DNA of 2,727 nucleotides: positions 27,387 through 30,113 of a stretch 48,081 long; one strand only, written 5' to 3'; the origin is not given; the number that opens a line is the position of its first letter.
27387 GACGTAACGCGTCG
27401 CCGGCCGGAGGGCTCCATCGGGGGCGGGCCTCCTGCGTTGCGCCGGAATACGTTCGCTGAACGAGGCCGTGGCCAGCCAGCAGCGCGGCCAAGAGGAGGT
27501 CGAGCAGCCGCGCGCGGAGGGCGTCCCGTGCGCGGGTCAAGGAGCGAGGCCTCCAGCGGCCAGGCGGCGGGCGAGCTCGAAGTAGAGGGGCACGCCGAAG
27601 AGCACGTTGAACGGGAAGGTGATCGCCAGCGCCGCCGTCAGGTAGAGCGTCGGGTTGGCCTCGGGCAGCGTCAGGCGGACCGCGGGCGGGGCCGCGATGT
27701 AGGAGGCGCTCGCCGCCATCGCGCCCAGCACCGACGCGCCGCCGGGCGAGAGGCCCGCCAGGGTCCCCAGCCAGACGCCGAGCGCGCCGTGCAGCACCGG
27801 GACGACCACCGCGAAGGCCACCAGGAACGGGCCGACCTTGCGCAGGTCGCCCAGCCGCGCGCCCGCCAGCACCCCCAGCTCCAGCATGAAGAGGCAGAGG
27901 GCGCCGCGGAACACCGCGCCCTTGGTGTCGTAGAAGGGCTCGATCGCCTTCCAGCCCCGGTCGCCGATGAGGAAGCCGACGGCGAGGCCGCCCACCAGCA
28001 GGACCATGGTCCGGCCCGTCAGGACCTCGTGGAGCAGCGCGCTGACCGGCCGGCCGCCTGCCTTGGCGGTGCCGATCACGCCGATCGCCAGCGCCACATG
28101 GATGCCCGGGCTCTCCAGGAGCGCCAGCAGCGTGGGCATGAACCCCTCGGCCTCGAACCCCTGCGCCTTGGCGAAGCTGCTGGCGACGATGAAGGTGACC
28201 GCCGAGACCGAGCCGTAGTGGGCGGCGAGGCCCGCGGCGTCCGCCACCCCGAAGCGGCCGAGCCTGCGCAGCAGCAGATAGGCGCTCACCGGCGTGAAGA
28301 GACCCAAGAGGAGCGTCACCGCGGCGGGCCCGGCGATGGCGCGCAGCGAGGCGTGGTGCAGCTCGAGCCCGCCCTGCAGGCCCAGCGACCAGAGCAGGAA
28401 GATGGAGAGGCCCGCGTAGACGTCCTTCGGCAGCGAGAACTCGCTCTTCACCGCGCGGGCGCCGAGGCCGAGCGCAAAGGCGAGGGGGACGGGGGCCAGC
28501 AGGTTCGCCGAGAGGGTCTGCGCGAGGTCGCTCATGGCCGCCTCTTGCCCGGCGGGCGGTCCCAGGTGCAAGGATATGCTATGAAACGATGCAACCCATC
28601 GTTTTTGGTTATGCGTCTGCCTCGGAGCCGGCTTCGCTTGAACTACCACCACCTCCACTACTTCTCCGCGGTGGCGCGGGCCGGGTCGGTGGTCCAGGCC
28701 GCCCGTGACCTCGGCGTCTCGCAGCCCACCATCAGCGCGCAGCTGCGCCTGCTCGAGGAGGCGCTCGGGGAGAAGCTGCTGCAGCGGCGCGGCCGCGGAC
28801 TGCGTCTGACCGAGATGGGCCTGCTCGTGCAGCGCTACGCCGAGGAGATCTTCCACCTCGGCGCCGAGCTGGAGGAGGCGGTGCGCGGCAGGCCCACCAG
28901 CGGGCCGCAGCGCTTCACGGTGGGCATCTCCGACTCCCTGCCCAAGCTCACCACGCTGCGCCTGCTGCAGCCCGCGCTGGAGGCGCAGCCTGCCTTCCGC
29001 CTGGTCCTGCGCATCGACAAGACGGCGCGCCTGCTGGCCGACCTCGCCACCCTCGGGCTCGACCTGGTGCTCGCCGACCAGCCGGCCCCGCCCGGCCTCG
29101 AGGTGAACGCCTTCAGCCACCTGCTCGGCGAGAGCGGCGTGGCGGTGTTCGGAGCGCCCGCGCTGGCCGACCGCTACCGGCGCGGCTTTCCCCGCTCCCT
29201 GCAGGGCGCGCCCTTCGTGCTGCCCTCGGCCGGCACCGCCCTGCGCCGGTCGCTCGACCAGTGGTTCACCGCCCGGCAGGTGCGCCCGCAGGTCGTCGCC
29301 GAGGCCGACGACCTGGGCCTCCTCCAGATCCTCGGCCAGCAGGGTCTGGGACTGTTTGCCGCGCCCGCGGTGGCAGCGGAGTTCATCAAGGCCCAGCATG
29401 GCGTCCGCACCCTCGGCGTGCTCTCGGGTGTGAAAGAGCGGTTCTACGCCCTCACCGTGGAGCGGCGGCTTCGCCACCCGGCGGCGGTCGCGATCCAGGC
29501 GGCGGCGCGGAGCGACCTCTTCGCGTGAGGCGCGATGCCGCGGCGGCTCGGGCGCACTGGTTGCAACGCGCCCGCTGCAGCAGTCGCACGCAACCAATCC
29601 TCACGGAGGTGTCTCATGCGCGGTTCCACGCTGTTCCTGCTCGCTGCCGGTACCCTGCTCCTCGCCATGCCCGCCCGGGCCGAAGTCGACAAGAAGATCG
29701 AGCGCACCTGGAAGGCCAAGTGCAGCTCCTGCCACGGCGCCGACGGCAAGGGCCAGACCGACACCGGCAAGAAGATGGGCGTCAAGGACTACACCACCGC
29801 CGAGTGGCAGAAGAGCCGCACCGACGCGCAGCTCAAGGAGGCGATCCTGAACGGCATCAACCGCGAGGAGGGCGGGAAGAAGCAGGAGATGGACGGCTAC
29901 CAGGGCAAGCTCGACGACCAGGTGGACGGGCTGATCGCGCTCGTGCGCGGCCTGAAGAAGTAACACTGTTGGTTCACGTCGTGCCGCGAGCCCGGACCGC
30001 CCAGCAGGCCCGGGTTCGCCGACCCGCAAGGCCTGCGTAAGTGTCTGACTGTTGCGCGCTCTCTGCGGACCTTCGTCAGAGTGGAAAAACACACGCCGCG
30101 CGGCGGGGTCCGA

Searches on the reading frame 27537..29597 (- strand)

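Call 13: search_protein_families(library=pfam, proteins=[window:27537-29597:-], max_evalue=0.01)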
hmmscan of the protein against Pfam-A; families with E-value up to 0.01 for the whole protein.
window:27537-29597:- (686 aa): 1 family
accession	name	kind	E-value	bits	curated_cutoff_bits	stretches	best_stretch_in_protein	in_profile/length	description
PF05982.17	Sbt_1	-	8.9e-104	347.5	27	1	369-676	1-307/308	Na+-dependent bicarbonate transporter superfamily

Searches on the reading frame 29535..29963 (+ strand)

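Call 13: search_protein_families(library=pfam, proteins=[window:29535-29963:+], max_evalue=0.01)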
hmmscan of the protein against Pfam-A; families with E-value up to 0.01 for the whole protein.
window:29535-29963:+ (142 aa): 2 families
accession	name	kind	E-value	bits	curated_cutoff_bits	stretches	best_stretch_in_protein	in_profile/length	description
PF00034.26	Cytochrom_C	-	1.9e-07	32.7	21.3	1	57-140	6-89/90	Cytochrome c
PF13442.11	Cytochrome_CBB3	-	4.9e-06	27.2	27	1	53-128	4-58/68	Cytochrome C oxidase, cbb3-type, subunit III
